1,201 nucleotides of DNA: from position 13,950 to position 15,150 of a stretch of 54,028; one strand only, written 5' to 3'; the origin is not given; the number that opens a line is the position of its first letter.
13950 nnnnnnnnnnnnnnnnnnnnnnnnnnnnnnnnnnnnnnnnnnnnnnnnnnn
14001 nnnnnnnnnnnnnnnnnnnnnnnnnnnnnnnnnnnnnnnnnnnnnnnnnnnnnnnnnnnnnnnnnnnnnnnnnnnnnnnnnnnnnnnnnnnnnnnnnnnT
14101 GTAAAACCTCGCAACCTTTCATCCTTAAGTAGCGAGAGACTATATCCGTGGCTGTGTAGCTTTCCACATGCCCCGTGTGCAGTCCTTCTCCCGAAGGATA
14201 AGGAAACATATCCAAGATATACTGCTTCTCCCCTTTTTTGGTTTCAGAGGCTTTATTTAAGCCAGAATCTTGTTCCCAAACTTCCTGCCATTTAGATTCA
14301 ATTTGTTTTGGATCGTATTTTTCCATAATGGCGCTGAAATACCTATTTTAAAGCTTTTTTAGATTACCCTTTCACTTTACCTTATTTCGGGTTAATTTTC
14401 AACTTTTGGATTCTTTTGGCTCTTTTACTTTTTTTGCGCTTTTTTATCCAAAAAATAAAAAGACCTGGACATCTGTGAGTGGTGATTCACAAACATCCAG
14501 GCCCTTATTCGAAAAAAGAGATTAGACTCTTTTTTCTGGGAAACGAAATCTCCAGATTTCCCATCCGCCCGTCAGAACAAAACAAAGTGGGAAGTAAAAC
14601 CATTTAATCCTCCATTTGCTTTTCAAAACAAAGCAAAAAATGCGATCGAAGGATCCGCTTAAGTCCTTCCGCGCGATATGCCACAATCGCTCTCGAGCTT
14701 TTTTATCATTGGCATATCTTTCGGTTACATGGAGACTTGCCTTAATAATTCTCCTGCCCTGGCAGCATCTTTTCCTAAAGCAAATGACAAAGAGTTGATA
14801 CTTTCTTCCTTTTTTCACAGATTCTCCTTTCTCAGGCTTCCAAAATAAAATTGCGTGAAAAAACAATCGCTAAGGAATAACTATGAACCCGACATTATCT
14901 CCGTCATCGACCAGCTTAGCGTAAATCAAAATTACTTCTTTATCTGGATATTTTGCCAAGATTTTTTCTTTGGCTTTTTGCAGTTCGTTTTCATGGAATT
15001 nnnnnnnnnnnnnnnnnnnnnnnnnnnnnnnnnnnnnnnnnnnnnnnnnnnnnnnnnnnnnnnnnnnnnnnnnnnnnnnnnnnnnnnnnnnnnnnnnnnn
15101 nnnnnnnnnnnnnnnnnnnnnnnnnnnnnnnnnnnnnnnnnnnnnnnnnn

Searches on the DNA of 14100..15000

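Call 57: search_rna_families(source=window, start=14100, end=15000, threshold=evalue, max_evalue=1, show_alignments=1)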
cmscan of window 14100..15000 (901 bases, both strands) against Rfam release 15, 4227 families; matches with E-value up to 1: 3.
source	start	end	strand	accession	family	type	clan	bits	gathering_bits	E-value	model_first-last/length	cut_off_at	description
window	14444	14516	-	RF04128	MIR8562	Gene; miRNA;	-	18.7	211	0.77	1-242/242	no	MIR8562 microRNA precursor family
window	14557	14724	+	RF02132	HOXB13-AS1_1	Gene; lncRNA;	-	15.9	60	0.89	1-136/136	no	HOXB13 antisense RNA 1 conserved region 1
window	14458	14538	-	RF01494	rliD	Gene; antisense;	-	13.4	50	0.41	1-327/327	no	Listeria sRNA rliD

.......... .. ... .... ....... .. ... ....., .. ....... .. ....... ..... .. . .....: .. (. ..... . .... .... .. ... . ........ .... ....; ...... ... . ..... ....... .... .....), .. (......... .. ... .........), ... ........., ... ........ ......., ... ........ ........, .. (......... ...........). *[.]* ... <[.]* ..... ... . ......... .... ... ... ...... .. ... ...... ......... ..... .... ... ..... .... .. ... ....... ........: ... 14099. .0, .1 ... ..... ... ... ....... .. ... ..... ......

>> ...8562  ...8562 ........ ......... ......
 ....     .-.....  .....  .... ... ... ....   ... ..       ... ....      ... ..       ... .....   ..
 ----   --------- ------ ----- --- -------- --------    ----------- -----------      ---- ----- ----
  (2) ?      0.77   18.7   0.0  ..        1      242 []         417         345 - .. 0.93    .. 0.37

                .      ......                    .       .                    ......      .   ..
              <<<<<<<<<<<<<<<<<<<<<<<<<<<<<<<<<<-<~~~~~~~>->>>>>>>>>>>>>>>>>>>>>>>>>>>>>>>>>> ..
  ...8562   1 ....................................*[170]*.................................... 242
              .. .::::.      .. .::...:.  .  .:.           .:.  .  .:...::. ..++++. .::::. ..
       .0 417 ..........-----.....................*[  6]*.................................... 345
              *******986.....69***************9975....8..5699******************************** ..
